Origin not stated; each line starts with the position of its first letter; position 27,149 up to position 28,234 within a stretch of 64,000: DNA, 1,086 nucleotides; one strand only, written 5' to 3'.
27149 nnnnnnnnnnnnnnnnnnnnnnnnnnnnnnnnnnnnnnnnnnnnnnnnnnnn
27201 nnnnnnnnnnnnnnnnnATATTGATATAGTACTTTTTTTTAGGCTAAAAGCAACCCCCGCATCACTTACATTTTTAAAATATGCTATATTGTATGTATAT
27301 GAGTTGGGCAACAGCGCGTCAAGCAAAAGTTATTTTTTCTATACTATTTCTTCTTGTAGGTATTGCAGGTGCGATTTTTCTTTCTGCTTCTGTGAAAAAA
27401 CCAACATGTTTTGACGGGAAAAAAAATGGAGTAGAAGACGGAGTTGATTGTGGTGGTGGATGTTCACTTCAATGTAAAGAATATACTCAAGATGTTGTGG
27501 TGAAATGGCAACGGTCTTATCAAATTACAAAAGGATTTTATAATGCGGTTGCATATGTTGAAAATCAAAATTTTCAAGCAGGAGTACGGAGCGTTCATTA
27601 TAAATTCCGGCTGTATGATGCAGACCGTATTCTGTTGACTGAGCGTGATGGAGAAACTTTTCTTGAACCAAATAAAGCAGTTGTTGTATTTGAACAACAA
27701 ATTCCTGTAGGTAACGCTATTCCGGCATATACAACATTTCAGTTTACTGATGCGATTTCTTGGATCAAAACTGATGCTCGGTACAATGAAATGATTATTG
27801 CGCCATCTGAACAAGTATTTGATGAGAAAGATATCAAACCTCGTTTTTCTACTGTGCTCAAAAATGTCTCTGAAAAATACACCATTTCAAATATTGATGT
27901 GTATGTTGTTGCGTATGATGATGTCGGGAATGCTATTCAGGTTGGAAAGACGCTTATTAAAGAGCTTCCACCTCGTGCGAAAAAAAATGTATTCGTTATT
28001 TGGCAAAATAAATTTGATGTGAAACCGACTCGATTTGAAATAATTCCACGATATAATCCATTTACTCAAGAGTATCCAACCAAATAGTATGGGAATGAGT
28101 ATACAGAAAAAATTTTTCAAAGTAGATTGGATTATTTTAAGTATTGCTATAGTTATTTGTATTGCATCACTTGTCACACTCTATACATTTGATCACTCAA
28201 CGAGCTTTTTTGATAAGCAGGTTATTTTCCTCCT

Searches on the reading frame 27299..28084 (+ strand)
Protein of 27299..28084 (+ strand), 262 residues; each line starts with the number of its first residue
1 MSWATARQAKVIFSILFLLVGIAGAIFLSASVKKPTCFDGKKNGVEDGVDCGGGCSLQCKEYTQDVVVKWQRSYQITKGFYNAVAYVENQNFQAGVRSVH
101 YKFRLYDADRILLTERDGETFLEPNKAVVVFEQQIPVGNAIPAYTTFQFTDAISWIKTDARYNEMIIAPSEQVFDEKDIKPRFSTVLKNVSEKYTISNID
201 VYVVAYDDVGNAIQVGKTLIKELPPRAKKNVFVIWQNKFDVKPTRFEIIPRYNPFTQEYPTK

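Call 54: search_protein_families(library=pfam, proteins=[window:27299-28084:+], max_evalue=0.01)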
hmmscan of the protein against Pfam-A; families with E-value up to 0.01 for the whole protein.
window:27299-28084:+ (262 aa): 1 family
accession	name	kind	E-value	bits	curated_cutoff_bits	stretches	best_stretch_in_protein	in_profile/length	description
PF12669.12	FeoB_associated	-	0.0064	17.2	27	0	15-60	5-37/44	FeoB-associated Cys-rich membrane protein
